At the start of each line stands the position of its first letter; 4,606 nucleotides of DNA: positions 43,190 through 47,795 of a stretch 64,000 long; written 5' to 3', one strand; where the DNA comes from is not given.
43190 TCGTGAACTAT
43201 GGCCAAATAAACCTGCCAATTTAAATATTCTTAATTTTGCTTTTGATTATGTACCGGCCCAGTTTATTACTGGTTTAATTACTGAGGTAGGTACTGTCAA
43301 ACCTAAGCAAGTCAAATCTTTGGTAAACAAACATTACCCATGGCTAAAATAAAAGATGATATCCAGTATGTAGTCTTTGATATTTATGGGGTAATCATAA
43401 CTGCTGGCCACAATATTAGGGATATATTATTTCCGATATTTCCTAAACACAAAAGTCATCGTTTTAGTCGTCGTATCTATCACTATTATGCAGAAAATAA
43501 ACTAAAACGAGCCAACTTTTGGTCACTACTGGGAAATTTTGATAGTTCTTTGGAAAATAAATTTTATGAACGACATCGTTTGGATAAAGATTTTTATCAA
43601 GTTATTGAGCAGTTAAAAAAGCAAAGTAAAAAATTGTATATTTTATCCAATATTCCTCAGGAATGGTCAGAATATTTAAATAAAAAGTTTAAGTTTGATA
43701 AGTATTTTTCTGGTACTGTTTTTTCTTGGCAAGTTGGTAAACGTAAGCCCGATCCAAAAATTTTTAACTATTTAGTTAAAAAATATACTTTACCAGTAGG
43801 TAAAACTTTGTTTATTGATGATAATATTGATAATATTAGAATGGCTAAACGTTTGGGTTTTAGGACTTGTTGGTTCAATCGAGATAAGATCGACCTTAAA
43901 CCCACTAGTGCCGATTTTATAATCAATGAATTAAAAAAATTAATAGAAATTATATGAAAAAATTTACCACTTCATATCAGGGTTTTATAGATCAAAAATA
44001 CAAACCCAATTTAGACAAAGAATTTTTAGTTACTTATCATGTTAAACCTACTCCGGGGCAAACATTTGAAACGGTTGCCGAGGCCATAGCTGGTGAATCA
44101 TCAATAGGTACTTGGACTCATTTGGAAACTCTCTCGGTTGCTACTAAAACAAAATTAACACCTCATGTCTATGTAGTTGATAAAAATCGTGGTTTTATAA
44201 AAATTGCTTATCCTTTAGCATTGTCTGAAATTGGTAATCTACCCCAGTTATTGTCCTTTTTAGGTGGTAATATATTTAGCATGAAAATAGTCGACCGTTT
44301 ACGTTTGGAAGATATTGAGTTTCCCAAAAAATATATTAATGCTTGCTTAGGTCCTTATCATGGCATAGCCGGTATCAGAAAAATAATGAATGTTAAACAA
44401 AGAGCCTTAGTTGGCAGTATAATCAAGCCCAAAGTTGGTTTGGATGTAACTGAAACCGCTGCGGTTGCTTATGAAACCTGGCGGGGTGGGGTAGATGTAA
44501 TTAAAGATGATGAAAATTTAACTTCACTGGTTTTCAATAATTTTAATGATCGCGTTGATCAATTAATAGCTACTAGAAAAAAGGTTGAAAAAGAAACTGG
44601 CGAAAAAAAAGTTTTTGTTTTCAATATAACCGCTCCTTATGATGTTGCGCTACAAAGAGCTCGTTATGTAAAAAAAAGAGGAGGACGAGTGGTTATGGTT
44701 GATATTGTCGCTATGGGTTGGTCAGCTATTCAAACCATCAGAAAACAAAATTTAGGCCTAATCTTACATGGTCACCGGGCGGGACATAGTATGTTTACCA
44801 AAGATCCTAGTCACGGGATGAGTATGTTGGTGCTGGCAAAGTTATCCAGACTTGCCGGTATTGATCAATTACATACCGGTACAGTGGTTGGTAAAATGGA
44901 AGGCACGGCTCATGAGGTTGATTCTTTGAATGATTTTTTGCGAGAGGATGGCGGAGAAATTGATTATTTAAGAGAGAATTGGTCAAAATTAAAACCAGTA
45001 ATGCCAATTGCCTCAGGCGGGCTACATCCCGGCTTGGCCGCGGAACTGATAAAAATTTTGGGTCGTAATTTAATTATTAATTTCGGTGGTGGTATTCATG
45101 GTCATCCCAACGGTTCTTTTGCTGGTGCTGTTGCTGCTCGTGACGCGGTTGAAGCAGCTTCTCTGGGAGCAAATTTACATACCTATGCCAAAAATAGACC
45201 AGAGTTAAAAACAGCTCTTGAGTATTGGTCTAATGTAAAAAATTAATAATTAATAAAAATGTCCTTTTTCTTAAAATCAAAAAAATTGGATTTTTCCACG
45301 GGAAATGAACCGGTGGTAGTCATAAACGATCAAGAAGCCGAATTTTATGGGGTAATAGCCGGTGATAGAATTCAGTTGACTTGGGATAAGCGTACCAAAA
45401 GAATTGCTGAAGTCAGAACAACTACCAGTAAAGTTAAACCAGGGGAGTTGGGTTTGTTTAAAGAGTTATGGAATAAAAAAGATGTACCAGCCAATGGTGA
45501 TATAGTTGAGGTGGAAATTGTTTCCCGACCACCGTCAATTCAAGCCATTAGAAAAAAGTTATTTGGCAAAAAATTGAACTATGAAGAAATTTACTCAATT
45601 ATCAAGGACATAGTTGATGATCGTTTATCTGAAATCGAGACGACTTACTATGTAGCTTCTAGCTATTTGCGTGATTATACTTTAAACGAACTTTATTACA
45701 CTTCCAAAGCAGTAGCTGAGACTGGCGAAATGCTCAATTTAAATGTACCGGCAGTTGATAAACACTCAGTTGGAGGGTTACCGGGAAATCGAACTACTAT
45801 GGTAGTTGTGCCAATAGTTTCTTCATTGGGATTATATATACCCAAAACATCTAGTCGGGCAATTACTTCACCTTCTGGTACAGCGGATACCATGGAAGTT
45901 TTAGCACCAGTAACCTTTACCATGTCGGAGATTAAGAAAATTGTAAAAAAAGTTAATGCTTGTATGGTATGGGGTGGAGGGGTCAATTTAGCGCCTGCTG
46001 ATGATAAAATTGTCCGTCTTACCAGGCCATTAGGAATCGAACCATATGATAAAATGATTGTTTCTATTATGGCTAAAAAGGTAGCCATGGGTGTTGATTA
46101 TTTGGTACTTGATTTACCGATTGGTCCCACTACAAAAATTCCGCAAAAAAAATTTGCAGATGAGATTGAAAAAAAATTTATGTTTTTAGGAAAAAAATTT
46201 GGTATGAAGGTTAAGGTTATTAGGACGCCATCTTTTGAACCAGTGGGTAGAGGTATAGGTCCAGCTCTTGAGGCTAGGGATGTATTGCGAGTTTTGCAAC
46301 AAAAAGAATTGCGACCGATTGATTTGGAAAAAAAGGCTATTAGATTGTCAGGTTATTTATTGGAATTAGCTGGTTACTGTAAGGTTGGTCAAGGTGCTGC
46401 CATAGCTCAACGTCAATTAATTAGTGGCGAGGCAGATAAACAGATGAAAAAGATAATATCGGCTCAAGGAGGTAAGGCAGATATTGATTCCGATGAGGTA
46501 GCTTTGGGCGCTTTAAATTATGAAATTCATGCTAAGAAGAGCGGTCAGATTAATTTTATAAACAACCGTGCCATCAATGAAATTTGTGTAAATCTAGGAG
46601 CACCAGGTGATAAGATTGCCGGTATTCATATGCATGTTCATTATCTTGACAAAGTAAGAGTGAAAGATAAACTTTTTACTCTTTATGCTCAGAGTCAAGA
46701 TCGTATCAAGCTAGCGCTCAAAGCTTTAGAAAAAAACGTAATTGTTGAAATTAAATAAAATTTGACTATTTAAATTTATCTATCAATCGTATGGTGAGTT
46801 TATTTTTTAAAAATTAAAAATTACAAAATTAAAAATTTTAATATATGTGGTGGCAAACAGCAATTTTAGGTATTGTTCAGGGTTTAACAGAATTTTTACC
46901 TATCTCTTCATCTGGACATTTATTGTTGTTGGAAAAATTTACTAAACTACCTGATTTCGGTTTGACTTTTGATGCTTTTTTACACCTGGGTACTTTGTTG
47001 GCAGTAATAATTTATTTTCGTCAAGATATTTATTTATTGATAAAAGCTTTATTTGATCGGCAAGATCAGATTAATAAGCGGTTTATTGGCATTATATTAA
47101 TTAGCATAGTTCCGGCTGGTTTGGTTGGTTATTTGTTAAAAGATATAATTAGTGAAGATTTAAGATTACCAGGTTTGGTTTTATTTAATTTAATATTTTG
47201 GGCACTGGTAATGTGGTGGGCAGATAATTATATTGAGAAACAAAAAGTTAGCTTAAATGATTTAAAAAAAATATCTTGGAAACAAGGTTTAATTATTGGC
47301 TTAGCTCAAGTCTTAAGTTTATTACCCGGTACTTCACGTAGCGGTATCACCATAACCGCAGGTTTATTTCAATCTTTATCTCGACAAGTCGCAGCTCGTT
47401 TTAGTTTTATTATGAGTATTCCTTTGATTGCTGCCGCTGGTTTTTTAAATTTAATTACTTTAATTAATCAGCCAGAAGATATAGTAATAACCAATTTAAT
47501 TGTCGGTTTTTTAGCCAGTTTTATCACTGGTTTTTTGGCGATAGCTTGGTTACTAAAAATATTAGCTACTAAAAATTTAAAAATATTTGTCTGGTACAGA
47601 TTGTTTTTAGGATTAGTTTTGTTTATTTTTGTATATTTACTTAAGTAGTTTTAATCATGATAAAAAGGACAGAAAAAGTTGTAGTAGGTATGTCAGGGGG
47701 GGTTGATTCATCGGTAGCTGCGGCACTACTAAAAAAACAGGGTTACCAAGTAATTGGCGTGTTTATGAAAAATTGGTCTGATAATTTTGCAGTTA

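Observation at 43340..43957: HAD-IA hydrolase with a non-canonical motif I (DIYG) inserted between R15P isomerase and RuBisCO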

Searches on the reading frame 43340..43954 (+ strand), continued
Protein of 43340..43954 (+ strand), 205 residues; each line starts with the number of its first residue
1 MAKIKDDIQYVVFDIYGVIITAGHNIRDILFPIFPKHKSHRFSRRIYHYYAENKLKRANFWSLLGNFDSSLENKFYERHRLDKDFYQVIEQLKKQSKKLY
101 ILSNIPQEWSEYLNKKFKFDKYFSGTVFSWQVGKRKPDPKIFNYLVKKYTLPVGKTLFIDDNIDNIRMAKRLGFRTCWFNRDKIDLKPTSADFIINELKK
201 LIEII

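Call 70: find_encoding_contigs(protein=P0194, flank=8000, max_places=2)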
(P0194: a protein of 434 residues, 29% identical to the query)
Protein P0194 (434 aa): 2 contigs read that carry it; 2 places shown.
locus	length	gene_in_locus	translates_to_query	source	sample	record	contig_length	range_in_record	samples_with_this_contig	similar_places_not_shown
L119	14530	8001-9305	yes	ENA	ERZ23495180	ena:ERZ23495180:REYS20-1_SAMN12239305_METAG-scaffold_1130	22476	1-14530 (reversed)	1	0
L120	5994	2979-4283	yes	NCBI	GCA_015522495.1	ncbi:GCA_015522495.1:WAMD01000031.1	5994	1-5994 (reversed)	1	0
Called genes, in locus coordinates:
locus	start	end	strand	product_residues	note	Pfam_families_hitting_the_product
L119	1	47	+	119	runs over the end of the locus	PF00391:PEP-utilizers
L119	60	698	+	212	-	PF01073:3Beta_HSD, PF01370:Epimerase, PF02719:Polysacc_synt_2 (faint), PF04321:RmlD_sub_bind, PF07993:NAD_binding_4 (faint), PF16363:GDP_Man_Dehyd (weak)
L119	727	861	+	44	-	-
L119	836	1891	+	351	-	PF00155:Aminotran_1_2 (weak), PF00266:Aminotran_5 (weak), PF01041:DegT_DnrJ_EryC1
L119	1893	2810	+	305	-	PF04055:Radical_SAM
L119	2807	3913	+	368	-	-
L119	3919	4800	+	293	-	-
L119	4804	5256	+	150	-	PF05014:Nuc_deoxyrib_tr, PF14359:DUF4406 (faint)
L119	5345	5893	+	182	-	PF04187:Cofac_haem_bdg (faint), PF01963:TraB_PrgY_gumN (weak)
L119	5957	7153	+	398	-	PF00155:Aminotran_1_2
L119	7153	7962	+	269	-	PF13207:AAA_17, PF13238:AAA_18 (weak)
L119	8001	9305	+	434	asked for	PF00702:Hydrolase, PF13419:HAD_2, PF13242:Hydrolase_like, PF00702:Hydrolase, PF13419:HAD_2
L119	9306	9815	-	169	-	PF13302:Acetyltransf_3 (weak), PF00583:Acetyltransf_1, PF13673:Acetyltransf_10, PF13508:Acetyltransf_7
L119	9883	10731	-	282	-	PF00892:EamA, PF03151:TPT (weak)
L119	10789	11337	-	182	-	PF13338:AbiEi_4 (weak)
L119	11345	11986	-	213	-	PF08843:AbiEii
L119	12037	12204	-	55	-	-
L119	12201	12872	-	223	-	PF24367:DUF7523, PF13840:ACT_7 (weak)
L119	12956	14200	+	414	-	PF00764:Arginosuc_synth, PF20979:Arginosuc_syn_C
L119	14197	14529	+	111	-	?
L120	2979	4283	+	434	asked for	PF00702:Hydrolase, PF13419:HAD_2, PF13242:Hydrolase_like, PF00702:Hydrolase, PF13419:HAD_2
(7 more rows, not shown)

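Call 71: search_protein_families(library=ncbifam, proteins=[P0136, L119:7153-7959:+, L119:4804-5253:+], max_evalue=0.001)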
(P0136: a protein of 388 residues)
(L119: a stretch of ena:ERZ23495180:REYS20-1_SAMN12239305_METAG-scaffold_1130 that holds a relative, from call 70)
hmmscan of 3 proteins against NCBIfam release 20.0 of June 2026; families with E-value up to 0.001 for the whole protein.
P0136 (388 aa): 17 families
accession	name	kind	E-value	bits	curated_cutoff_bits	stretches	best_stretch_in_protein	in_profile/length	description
NF003259.0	PRK04220.1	equivalog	6.5e-29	101.3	343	1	3-188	94-291/306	2-phosphoglycerate kinase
NF008995.0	PRK12338.1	equivalog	1.1e-26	94.1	434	1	3-188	6-205/319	hypothetical protein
NF008994.0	PRK12337.1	equivalog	9.1e-22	77.2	603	1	3-179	264-460/492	2-phosphoglycerate kinase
TIGR02253.1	CTE7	subfamily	3.8e-12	46.4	169.75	1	243-380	76-220/221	TIGR02253 family HAD-type hydrolase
NF008996.1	PRK12339.1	equivalog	4.5e-12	46.1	250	1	3-182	2-189/193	mevalonate-3-phosphate 5-kinase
NF006991.0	PRK09456.1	equivalog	1.5e-11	44.4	295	1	277-367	101-192/199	glucose-1-phosphatase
TIGR01993.1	Pyr-5-nucltdase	equivalog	2.6e-10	40.4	142.9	1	263-357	86-181/183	pyrimidine 5'-nucleotidase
TIGR02254.1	YjjG_YfnB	equivalog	3.4e-10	39.8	159.9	1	245-382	77-221/223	YjjG family noncanonical pyrimidine nucleotidase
TIGR01428.1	HAD_type_II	equivalog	3.5e-10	40.2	125.4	1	274-360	105-191/197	haloacid dehalogenase type II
TIGR01509.1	HAD-SF-IA-v3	subfamily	4.8e-10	39.8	29.4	1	291-358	87-153/154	HAD-IA family hydrolase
TIGR02247.1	HAD-1A3-hyp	subfamily_domain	2e-09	37.5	125.4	1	277-362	111-198/211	epoxide hydrolase N-terminal domain-like phosphatase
NF009695.0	PRK13222.1-2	equivalog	1.1e-08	34.8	225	1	242-384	74-222/226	phosphoglycolate phosphatase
TIGR02252.1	DREG-2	subfamily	1.5e-08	34.7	155.2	1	258-358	102-203/203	HAD hydrolase, REG-2-like, family IA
NF052576.1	PymNtasePynAStpc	equivalog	7.3e-07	29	350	1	273-369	112-210/229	pyrimidine 5'-nucleotidase PynA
NF006976.0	PRK09449.1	equivalog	1.4e-06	28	183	1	271-384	105-222/225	pyrimidine 5'-nucleotidase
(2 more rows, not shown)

L119:7153-7959:+ (269 aa): 1 family
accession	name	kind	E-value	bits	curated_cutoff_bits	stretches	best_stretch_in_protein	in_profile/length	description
TIGR02173.1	cyt_kin_arch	equivalog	1.4e-10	41.5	102.1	1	54-194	9-135/169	(d)CMP kinase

L119:4804-5253:+ (150 aa): 0 families

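Call 72: list_cluster_members(proteins=[P0043, P0045, P0046, P0047, P0049, P0051, P0066, P0136, P0044, P0001])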
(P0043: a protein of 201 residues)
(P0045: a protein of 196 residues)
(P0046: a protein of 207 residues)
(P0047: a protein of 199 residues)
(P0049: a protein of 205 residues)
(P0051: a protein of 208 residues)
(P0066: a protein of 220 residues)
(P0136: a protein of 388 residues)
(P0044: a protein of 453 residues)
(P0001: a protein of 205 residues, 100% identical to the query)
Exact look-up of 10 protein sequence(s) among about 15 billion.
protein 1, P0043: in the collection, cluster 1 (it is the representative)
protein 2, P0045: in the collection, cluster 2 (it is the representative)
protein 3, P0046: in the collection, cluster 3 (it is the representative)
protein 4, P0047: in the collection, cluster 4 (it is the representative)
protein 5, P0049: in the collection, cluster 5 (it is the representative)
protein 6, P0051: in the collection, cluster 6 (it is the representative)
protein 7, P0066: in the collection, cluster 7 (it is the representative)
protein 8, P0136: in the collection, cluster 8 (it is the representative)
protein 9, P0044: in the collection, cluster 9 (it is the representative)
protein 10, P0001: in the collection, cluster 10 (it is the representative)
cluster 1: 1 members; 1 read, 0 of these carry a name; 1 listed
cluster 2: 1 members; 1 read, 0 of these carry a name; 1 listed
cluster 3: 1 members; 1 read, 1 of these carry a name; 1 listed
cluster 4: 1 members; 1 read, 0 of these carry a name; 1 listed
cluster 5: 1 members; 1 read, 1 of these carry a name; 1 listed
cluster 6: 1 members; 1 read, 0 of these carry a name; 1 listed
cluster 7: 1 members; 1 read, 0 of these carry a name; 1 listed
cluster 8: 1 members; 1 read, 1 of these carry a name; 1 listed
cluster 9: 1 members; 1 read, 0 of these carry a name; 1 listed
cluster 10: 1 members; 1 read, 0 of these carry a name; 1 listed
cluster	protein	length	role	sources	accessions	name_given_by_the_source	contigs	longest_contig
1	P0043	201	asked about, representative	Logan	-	-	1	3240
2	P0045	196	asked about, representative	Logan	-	-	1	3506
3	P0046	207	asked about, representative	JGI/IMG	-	putative hydrolase of the HAD superfamily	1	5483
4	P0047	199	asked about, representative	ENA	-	-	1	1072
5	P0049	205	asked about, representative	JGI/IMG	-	FMN phosphatase YigB (HAD superfamily)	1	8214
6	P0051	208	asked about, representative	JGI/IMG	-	-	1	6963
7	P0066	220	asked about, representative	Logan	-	-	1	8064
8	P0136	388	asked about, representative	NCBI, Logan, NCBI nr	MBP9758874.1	HAD-IA family hydrolase [Candidatus Dojkabacteria bacterium]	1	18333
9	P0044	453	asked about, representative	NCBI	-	-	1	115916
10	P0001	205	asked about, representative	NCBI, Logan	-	-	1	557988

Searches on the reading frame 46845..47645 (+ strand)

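Call 50: search_protein_families(library=pfam, proteins=[window:46845-47645:+], max_evalue=0.001)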
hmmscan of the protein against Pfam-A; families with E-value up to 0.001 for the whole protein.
window:46845-47645:+ (267 aa): 2 families
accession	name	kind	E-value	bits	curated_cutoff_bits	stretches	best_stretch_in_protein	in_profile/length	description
PF02673.24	BacA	-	2.4e-80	270.4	33.4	1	6-258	2-257/257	Bacitracin resistance protein BacA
PF01925.25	TauE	-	0.00038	20.6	32.6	1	72-250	57-227/237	Sulfite exporter TauE/SafE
